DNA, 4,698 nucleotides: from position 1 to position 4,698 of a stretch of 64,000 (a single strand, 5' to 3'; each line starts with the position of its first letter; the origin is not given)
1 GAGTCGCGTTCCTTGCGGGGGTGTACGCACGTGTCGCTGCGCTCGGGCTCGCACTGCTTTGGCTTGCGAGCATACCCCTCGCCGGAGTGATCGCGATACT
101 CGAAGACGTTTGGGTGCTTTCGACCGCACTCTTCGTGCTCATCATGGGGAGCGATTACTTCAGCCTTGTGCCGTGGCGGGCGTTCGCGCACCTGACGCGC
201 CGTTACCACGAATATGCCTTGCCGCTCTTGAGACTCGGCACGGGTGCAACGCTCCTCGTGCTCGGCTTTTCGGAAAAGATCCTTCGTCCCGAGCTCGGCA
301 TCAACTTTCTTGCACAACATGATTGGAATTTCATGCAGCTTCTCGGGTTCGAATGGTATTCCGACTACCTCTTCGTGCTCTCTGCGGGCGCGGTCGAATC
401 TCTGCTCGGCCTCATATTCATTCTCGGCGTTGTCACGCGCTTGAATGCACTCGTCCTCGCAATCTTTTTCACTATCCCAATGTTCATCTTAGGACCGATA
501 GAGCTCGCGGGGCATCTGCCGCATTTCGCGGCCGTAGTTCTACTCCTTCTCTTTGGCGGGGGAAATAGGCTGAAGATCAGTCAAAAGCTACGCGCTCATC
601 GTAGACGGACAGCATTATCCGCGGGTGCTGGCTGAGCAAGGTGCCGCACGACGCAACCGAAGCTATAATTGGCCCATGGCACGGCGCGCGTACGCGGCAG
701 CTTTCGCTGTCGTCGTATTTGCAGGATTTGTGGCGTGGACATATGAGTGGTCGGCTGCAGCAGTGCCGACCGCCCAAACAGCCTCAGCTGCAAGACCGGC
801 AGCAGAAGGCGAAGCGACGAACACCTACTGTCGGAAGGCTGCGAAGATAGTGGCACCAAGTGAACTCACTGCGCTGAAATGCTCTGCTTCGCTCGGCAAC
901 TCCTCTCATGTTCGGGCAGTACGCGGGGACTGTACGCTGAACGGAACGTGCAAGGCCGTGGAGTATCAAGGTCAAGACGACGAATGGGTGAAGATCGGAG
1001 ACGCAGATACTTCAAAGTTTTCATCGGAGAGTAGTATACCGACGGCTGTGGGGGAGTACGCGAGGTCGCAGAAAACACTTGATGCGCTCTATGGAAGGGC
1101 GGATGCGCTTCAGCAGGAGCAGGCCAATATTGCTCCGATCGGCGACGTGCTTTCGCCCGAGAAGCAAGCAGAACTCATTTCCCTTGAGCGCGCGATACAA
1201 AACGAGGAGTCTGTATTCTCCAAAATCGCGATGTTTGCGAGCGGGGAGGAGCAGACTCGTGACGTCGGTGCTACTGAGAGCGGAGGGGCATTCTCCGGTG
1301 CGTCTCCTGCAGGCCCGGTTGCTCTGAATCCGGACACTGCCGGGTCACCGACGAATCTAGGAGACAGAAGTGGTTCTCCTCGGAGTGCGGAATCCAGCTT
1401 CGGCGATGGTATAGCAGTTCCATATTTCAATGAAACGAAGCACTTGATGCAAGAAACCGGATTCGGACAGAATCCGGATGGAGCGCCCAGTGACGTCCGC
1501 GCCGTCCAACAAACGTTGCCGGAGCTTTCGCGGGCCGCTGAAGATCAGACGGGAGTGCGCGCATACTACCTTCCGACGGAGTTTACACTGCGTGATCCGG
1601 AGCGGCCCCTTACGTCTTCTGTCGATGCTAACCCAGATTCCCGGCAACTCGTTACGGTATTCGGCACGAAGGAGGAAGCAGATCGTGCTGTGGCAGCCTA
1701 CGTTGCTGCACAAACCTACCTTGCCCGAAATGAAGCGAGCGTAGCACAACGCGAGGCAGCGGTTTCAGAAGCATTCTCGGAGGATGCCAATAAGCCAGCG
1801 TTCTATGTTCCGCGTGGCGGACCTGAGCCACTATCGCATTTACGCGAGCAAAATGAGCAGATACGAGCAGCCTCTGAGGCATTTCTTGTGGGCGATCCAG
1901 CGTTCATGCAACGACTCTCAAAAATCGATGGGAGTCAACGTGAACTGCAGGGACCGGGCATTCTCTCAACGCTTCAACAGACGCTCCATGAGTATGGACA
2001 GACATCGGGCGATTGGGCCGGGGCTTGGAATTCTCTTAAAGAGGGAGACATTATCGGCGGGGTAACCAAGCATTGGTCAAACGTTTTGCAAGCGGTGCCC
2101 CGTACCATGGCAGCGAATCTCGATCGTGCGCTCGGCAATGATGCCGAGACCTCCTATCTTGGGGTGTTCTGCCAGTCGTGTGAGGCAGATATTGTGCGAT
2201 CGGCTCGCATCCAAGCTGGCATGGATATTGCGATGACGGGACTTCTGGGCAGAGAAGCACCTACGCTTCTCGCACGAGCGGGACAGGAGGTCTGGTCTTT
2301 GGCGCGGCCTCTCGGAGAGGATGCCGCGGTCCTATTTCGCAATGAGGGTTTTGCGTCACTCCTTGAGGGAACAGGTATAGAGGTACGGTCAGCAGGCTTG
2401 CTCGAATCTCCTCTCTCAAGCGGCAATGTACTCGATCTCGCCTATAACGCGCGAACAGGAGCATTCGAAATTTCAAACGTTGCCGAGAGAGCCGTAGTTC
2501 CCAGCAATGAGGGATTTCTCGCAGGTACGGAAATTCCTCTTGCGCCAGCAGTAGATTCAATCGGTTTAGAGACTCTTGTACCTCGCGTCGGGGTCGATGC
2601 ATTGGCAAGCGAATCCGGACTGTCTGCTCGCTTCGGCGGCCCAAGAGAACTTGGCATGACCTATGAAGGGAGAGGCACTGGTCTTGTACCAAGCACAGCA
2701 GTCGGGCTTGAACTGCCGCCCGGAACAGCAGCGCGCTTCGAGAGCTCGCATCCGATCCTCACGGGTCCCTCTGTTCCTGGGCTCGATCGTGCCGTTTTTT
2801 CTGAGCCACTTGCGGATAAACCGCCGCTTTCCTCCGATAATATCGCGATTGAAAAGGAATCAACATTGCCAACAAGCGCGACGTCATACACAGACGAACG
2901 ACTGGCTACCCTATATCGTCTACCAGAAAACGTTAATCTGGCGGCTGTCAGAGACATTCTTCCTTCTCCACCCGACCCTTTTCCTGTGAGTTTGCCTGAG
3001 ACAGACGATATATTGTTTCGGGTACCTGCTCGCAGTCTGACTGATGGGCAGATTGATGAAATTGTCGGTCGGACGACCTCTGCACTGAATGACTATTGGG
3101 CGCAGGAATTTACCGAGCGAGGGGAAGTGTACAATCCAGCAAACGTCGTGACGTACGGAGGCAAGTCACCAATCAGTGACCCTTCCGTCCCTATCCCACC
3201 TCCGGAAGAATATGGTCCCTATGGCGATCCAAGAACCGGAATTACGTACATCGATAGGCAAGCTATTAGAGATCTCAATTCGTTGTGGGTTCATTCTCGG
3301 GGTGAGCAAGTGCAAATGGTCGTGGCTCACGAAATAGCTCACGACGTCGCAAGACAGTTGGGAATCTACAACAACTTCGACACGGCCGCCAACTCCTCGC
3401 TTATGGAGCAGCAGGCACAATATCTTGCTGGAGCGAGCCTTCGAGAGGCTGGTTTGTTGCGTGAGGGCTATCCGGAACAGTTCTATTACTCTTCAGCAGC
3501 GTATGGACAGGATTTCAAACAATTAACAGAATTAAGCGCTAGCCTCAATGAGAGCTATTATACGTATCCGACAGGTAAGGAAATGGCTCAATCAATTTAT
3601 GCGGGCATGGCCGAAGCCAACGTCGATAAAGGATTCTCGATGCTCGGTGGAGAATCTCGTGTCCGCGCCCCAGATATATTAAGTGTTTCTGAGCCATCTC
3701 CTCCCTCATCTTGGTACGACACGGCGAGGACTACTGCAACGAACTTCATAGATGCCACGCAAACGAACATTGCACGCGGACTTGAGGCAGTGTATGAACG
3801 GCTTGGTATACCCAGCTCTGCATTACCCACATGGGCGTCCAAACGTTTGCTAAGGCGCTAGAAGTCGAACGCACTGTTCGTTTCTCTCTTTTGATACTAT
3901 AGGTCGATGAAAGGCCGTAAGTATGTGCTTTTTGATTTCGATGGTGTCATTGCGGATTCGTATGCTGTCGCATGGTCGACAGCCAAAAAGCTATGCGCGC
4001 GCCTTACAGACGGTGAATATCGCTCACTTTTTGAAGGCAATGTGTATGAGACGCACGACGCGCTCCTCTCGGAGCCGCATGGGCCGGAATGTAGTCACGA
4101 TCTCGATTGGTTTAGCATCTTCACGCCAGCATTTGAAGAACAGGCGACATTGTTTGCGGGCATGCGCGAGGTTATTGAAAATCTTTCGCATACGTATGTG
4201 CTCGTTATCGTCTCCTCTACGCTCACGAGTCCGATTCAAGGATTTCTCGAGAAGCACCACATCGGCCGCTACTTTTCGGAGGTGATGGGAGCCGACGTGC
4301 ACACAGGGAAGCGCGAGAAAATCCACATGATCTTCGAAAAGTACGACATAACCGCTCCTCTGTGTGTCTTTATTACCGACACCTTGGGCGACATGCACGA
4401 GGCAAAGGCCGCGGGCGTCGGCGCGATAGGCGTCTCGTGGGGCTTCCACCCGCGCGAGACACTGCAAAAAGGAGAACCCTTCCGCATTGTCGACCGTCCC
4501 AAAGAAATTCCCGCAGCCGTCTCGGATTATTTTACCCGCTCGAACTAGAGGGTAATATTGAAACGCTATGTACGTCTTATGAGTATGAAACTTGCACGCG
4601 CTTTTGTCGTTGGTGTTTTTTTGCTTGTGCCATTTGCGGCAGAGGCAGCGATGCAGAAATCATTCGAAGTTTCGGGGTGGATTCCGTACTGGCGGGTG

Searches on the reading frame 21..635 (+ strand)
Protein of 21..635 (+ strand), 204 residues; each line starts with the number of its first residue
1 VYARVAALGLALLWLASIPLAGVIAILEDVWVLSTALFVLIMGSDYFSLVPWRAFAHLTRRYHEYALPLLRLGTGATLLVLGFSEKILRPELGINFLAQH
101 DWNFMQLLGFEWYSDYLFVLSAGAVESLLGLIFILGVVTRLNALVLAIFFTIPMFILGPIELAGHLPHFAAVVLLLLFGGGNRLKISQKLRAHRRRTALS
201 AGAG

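Call 60: search_protein_families(library=pfam, proteins=[window:21-635:+], max_evalue=0.0001)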
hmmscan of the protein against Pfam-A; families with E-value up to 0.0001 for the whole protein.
window:21-635:+ (204 aa): 1 family
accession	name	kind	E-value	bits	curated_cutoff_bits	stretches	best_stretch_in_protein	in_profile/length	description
PF07681.17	DoxX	-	1.5e-05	25.9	23.6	1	69-155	4-81/85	DoxX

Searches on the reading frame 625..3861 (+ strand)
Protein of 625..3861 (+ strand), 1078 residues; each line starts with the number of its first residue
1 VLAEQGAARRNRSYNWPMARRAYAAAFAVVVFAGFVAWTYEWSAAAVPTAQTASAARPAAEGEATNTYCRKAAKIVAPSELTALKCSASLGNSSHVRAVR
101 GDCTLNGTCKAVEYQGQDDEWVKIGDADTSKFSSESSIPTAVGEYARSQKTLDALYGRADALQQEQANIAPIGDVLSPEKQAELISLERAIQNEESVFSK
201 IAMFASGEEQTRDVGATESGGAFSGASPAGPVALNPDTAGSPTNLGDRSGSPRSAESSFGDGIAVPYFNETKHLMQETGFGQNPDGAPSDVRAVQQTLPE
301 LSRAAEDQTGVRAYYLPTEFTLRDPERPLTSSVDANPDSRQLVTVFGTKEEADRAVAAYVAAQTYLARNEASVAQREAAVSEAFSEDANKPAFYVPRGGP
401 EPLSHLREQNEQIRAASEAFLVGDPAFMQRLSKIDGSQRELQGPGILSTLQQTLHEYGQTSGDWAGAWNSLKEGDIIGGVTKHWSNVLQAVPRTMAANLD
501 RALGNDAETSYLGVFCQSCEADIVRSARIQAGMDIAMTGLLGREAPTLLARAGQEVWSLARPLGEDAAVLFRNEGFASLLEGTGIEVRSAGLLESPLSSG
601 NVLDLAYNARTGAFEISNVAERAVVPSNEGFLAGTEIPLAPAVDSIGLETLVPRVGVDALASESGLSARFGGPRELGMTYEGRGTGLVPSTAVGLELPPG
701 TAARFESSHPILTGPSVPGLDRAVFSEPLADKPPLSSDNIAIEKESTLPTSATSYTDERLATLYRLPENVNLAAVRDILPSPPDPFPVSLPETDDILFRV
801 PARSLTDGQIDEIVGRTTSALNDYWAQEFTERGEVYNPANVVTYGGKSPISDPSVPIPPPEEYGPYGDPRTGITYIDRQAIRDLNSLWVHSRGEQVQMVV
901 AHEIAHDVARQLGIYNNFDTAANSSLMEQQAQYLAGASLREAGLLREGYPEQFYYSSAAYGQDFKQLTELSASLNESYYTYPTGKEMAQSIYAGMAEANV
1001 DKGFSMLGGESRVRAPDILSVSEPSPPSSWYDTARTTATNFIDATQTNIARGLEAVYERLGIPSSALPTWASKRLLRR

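Call 15: search_protein_families(library=pfam, proteins=[window:625-3861:+], max_evalue=0.001)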
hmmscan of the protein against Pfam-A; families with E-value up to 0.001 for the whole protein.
window:625-3861:+ (1078 aa): 1 family
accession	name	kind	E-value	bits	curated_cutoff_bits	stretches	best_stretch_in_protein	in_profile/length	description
PF04228.19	Zn_peptidase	-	1.1e-06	28.9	23.2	1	808-933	83-204/290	Putative neutral zinc metallopeptidase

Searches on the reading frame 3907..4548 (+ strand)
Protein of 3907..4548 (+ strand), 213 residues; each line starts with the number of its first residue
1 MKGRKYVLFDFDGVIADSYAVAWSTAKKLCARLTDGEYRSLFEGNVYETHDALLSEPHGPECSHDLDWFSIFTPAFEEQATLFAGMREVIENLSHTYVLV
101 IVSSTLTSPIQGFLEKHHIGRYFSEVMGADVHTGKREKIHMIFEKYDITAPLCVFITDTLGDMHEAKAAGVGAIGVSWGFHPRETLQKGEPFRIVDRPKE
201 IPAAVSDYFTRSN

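Call 15: search_protein_families(library=pfam, proteins=[window:3907-4548:+], max_evalue=0.001)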
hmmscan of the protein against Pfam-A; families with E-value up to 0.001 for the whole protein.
window:3907-4548:+ (213 aa): 4 families
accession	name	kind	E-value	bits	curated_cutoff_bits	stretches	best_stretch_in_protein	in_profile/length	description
PF13419.12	HAD_2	-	2.2e-18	67.5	23.8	1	7-176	1-178/178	Haloacid dehalogenase-like hydrolase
PF00702.32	Hydrolase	-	1.9e-06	28.9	26.4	1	5-170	2-191/191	haloacid dehalogenase-like hydrolase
PF12710.13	HAD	-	0.00034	21.6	27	1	7-163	1-185/189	haloacid dehalogenase-like hydrolase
PF13242.12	Hydrolase_like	-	0.00075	19.8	22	0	140-196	11-70/75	HAD-hyrolase-like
